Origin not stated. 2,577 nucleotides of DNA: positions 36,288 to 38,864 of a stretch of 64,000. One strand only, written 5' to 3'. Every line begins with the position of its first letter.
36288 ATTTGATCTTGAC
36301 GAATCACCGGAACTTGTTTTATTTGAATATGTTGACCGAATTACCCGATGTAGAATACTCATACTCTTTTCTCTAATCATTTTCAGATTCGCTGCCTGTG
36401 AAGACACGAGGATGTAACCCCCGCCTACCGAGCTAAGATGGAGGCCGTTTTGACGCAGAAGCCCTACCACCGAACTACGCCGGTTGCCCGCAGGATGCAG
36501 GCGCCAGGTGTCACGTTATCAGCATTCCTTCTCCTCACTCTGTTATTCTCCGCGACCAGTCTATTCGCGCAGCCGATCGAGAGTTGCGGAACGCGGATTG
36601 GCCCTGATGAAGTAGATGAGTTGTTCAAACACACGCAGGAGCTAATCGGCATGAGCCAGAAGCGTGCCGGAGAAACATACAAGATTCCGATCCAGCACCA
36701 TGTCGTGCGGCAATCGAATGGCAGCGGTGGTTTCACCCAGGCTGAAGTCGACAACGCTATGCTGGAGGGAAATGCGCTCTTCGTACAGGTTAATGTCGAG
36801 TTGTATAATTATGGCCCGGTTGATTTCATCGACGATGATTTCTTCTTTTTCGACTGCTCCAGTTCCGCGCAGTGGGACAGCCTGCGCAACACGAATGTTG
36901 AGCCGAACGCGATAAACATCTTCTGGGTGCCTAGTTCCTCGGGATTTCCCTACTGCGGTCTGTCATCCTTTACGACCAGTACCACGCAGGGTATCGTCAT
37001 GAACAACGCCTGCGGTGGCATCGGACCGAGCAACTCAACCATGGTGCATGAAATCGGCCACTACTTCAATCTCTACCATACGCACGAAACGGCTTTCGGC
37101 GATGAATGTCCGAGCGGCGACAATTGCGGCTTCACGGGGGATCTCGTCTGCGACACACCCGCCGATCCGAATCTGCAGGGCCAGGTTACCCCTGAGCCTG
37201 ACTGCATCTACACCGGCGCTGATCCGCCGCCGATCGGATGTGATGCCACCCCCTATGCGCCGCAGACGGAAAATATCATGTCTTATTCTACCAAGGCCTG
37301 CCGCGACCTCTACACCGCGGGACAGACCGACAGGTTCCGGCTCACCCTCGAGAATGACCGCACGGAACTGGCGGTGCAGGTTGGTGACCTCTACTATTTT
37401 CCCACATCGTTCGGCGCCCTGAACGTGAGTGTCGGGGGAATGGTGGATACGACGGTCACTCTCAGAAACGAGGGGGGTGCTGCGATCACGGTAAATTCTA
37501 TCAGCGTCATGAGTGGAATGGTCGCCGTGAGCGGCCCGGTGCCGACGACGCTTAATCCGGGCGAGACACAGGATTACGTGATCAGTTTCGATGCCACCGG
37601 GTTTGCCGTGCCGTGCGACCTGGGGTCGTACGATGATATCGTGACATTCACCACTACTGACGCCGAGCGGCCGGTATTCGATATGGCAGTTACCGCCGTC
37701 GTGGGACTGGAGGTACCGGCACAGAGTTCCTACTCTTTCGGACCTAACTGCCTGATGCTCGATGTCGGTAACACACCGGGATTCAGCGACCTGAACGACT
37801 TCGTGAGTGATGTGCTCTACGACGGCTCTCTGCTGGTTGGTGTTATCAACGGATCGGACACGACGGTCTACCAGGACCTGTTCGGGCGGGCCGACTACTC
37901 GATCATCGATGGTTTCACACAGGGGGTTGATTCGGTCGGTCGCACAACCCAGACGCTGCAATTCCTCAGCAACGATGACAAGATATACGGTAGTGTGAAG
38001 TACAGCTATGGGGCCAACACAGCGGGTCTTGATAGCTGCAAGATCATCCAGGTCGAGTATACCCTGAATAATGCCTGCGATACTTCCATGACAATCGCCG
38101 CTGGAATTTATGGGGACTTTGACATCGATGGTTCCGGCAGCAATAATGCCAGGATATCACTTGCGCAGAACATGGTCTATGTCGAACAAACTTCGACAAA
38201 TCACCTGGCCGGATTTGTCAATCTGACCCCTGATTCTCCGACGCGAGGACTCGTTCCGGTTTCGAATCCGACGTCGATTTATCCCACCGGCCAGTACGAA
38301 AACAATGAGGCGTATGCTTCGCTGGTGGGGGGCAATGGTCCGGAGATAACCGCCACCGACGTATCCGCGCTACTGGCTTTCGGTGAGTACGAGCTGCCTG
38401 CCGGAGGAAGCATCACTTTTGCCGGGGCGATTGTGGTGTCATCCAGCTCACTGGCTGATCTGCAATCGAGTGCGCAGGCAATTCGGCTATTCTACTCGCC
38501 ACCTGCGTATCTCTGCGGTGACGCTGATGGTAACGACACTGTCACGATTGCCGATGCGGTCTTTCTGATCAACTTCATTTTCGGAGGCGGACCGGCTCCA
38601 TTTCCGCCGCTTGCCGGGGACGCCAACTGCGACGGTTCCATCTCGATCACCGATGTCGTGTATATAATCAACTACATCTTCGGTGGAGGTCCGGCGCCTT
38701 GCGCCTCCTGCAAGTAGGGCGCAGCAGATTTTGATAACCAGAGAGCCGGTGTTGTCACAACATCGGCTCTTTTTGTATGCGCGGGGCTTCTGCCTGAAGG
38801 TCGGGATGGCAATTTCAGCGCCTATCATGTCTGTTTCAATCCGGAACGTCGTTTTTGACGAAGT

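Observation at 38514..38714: Cys-bounded double dockerin-like C-terminal module shared by three secreted peptidases, coexisting with classical T9SS CTDs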

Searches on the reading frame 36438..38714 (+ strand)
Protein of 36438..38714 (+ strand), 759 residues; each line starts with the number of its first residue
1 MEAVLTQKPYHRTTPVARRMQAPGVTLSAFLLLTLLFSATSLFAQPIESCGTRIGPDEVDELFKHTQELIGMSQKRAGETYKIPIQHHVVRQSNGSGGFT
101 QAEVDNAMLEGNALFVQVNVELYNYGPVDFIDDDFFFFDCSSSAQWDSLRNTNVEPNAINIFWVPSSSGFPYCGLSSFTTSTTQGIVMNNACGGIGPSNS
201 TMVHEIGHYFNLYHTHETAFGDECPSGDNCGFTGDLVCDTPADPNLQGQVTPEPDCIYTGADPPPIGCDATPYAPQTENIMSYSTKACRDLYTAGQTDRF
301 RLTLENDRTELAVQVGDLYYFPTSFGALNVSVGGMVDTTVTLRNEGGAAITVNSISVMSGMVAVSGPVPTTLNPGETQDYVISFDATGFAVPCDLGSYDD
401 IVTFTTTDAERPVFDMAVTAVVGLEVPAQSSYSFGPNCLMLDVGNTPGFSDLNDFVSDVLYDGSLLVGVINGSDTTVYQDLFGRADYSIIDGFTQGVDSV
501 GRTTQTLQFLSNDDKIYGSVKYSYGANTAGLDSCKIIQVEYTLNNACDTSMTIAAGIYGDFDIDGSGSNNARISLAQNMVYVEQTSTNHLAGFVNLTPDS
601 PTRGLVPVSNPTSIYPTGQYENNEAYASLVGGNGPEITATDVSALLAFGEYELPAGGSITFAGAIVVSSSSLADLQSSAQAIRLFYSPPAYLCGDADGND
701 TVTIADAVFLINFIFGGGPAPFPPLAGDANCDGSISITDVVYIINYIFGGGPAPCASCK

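Call 6: search_protein_families(library=pfam, proteins=[window:36438-38714:+], max_evalue=0.1)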
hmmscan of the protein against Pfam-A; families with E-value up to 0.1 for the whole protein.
window:36438-38714:+ (759 aa): 7 families
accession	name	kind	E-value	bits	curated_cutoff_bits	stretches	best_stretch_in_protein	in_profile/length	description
PF05572.19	Peptidase_M43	-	4.8e-09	36.8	23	1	145-304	11-151/152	Pregnancy-associated plasma protein-A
PF00404.24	Dockerin_1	-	4.6e-07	30.4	22.9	1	694-747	2-56/57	Dockerin type I domain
PF22544.2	HYDIN_VesB_CFA65-like_Ig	-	3.7e-05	24.3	25.5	1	329-410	14-90/100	HYDIN/CFA65/VesB-like, Ig-like domain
PF13582.12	Reprolysin_3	-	0.0024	18.8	22.4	1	172-215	77-123/123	Metallo-peptidase family M12B Reprolysin-like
PF13688.12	Reprolysin_5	-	0.0037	18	27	1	170-227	103-172/196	Metallo-peptidase family M12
PF07610.17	DUF1573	-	0.072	13.6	26.1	0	330-388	13-70/98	Protein of unknown function (DUF1573)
PF22067.2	Cep192_D3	-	0.077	13.5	27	0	328-387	11-70/99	Cep192 domain 3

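Call 7: search_protein_families(library=ncbifam, proteins=[window:36438-38714:+], max_evalue=0.1)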
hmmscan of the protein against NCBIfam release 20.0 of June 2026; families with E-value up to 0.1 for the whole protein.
window:36438-38714:+ (759 aa): 5 families
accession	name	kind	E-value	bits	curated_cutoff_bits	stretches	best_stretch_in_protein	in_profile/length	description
NF012200.0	choice_anch_D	domain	1.3e-06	28.9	45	1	323-387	24-90/108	choice-of-anchor D domain-containing protein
NF046073.1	UpsA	equivalog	0.0051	17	130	1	339-412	59-127/136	pilin subunit UpsA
TIGR03952.1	metzin_BF0631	equivalog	0.0052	15.8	208.1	1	199-230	233-268/351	zinc-dependent metalloproteinase lipoprotein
NF038115.1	SVAGG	subfamily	0.007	15.4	150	1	135-245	115-214/407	SVAGG family GlyGly-CTERM protein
NF033511.1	metallo_CpaA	exception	0.077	11.3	750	1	172-222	471-517/575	metalloendopeptidase CpaA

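Call 11: find_encoding_contigs(protein=window:36438-38714:+, flank=10000, max_places=4)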
Protein window:36438-38714:+ (759 aa): no gene with exactly this product is on record in the collection.

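Call 79: find_homologous_proteins(query=window:36573-38510:+, max_evalue=0.00001)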
Query window:36573-38510:+ (646 aa): 197 proteins with E <= 0.00001 among 8000 candidates; the best 120 are listed.
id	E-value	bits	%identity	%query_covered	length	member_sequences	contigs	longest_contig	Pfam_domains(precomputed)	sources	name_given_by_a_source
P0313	0.0e+0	1472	100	100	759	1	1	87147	PF05572.20,PF00404.25,PF22544.3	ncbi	-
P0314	2.3e-284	963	64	100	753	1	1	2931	PF05572.20,PF00404.25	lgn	-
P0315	4.1e-281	952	64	100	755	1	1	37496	PF05572.20,PF00404.25,PF22544.3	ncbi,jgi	-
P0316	2.1e-194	666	48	97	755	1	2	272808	PF05572.20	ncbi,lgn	-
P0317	6.8e-192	658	47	97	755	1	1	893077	PF05572.20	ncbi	-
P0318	4.8e-191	655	47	99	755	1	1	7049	PF05572.20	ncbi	-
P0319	3.2e-179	616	47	98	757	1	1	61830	PF05572.20,PF00404.25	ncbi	-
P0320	1.3e-160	554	43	97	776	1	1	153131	PF05572.20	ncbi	ncbi:MAG: M43 family zinc metalloprotease [Candidatus Zixiibacteriota bacterium]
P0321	5.8e-160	552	43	98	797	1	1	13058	PF05572.20,PF00404.25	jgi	-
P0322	1.6e-158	547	45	97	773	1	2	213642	PF05572.20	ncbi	ncbi:MAG: M43 family zinc metalloprotease [candidate division Zixibacteria bacterium]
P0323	2.4e-157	543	42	100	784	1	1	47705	PF05572.20,PF00404.25,PF13688.13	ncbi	-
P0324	1.9e-156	541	41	98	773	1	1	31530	PF05572.20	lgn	-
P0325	3.9e-154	533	41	96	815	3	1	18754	PF05572.20,PF00404.25,PF13688.13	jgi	jgi:hypothetical protein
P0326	1.5e-151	524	41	99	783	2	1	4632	PF05572.20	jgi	-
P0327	1.5e-148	514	42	97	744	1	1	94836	PF05572.20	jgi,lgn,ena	-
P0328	2.3e-145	504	41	98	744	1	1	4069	PF05572.20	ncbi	-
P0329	2.8e-144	500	42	98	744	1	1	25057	PF05572.20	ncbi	-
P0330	1.7e-141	491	42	96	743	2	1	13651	PF05572.20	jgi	-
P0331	3.0e-134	467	40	97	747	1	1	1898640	PF05572.20,PF00404.25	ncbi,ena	-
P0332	1.0e-133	465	38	98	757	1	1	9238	PF05572.20,PF00404.25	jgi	jgi:hypothetical protein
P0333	1.0e-132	462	39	96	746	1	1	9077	PF00404.25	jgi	jgi:hypothetical protein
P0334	1.4e-130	455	37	96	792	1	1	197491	PF05572.20,PF00404.25,PF13688.13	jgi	jgi:Dockerin type I domain/Pregnancy-associated plasma protein-A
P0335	1.9e-129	451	38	98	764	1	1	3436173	PF05572.20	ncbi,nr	ncbi:MAG: hypothetical protein JSU65_01135 [Candidatus Zixiibacteriota bacterium]|nr:MAG: hypothetic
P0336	6.2e-121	423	36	96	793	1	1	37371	PF00404.25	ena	-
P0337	2.7e-78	282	49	44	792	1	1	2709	PF05572.20,PF13582.13,PF20773.6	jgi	jgi:hypothetical protein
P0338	1.1e-73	267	46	41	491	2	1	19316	PF05572.20,PF00404.25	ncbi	-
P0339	1.1e-70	257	48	43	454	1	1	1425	PF05572.20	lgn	-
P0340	7.1e-70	255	49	37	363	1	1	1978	PF05572.20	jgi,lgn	jgi:hypothetical protein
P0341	9.5e-70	254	48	42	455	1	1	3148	PF05572.20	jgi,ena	-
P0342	2.3e-69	253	50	41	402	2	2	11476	PF05572.20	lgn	-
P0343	2.1e-66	243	53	36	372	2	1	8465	PF05572.20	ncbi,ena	-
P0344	1.0e-65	241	46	41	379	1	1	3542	PF05572.20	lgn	-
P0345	1.7e-65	240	43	41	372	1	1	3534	PF05572.20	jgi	jgi:hypothetical protein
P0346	1.7e-64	237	45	41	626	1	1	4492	PF02412.24,PF05572.20,PF00801.27,PF18911.7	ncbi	-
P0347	2.1e-64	236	46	41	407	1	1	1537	PF05572.20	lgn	-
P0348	2.3e-64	236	44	41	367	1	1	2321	PF05572.20,PF13582.13,PF13688.13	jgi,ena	-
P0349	2.7e-64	236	43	41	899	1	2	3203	PF01839.30,PF05572.20,PF00404.25,PF13517.13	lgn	-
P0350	1.6e-63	234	46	41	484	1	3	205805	PF05572.20,PF01833.31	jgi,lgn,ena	-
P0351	3.0e-63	233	43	40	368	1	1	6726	PF05572.20,PF13688.13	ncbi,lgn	-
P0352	3.6e-62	229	46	41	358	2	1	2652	PF05572.20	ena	-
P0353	2.0e-61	227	46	36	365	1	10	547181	PF05572.20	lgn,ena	-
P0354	4.7e-61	225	45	41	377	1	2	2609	PF05572.20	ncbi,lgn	-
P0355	5.3e-61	225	45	41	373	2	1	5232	PF05572.20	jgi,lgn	-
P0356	5.4e-61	225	45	39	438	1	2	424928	PF05572.20,PF13582.13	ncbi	ncbi:MAG: M43 family zinc metalloprotease [Planctomycetota bacterium]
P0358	9.0e-61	224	44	41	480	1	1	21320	PF05572.20,PF01833.31,PF13688.13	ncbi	-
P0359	1.3e-60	224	45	41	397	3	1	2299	PF05572.20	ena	-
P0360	3.8e-60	222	44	41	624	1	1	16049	PF02412.24,PF05572.20,PF00801.27,PF18911.7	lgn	-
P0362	7.1e-60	221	44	41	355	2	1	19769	PF05572.20,PF00404.25,PF00036.39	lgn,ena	-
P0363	8.2e-60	221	41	41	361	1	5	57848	PF05572.20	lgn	-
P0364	1.1e-59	221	45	41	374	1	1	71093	PF05572.20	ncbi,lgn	-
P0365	1.9e-59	220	49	37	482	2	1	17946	PF05572.20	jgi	-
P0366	2.8e-59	220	45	41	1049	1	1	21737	PF18962.8,PF13860.13,PF09099.17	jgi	-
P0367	1.2e-58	217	46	35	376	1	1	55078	PF05572.20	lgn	-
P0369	2.4e-58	216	44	41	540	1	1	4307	PF18962.8,PF13860.13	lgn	-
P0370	4.5e-58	216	41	41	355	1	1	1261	PF05572.20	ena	-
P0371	2.2e-57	213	47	35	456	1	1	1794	PF05572.20,PF07676.19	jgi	jgi:hypothetical protein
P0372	2.8e-57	213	41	41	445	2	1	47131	PF05572.20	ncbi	ncbi:MAG: M43 family zinc metalloprotease [Planctomycetota bacterium]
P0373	3.3e-57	213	41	44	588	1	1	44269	PF05572.20,PF00801.27,PF18911.7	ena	-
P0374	4.9e-57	212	37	49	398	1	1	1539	PF05572.20,PF13860.13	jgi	jgi:hypothetical protein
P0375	7.8e-57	211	41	43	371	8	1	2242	PF05572.20,PF13688.13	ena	-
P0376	8.3e-57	211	41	41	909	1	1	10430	PF05572.20,PF13582.13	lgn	-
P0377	8.6e-57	211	45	36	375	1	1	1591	PF05572.20,PF13688.13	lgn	-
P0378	9.6e-57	211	42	44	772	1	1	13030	PF05572.20,PF26549.1,PF07676.19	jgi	jgi:Tol biopolymer transport system component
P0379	1.2e-56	211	42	42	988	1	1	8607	PF05572.20,PF26780.1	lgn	-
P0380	1.7e-56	210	41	41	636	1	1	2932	PF02412.24,PF05572.20,PF00801.27,PF00404.25,PF18911.7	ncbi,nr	ncbi:MAG TPA: PKD domain-containing protein [candidate division Zixibacteria bacterium]|nr:PKD domai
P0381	1.4e-55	207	42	42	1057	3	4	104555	PF13229.13,PF18962.8,PF13860.13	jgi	jgi:hypothetical protein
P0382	1.9e-55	207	42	41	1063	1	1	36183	PF18962.8,PF13860.13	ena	-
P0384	4.0e-55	206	48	36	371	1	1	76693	PF05572.20,PF13688.13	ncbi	-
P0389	4.2e-54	202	45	38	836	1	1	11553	PF05572.20,PF26549.1,PF07676.19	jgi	-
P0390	4.3e-54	202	44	37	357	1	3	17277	PF05572.20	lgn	-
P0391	4.6e-54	202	42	40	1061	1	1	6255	PF18962.8,PF13860.13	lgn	-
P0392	1.5e-53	201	41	41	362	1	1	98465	PF05572.20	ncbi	-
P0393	1.6e-53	201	42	41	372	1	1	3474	PF05572.20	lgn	-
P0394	2.0e-53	200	44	36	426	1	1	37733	PF05572.20,PF18962.8,PF13860.13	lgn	-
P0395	2.3e-53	200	40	41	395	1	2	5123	PF05572.20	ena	-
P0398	3.0e-52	196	41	38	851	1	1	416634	PF18962.8,PF13860.13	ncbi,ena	-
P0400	4.9e-52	196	42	41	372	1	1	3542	PF05572.20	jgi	jgi:hypothetical protein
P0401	5.5e-52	195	39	43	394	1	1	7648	PF05572.20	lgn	-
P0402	6.3e-52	195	42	41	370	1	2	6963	PF05572.20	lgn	-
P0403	1.4e-51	194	40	41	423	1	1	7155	PF05572.20,PF13860.13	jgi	jgi:hypothetical protein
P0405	1.7e-51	194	40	41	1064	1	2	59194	PF18962.8,PF13860.13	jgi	jgi:hypothetical protein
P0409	3.1e-51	193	38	42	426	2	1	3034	PF05572.20,PF00404.25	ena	-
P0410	4.2e-51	193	39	41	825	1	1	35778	PF02494.23,PF18962.8,PF13860.13,PF18911.7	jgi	jgi:hypothetical protein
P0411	1.3e-50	191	41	41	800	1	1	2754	PF05572.20,PF22352.3,PF13860.13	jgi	jgi:hypothetical protein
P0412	1.8e-50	190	41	41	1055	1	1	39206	PF18962.8,PF13860.13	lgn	-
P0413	2.5e-50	190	41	41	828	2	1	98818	PF05572.20,PF26549.1,PF13688.13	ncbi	-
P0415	2.9e-50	190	46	35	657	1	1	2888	PF05572.20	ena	-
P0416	2.9e-50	190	40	40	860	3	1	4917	PF18962.8,PF13860.13,PF18911.7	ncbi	-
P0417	3.0e-50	190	38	41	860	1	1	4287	PF02494.23,PF18962.8,PF13860.13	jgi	jgi:hypothetical protein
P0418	3.4e-50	190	42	39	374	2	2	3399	PF05572.20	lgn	-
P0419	4.4e-50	189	40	40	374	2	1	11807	PF05572.20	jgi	jgi:Pregnancy-associated plasma protein-A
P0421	1.2e-49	188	37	41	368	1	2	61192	PF05572.20,PF13688.13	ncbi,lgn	ncbi:MAG: M43 family zinc metalloprotease [Phycisphaerae bacterium]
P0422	2.2e-49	187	39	41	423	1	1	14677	PF18962.8,PF13860.13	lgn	-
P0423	2.7e-49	187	42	36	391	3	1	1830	PF05572.20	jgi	jgi:hypothetical protein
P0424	4.0e-49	186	40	38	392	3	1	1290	PF05572.20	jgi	jgi:hypothetical protein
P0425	4.5e-49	186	43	35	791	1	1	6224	PF13582.13,PF13688.13,PF02494.23,PF18962.8,PF13860.13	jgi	jgi:hypothetical protein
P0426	4.8e-49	186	43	36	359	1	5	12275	PF05572.20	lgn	-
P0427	2.0e-48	184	39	41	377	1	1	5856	PF05572.20,PF13688.13,PF22842.4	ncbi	ncbi:MAG: M43 family zinc metalloprotease [Limisphaerales bacterium]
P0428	1.6e-47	181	40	41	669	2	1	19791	PF05572.20,PF00801.27,PF18962.8,PF19081.7,PF18911.7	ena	-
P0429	2.2e-47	180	40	41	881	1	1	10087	PF05572.20,PF24489.2,PF25833.1,PF21910.3,PF00041.28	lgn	-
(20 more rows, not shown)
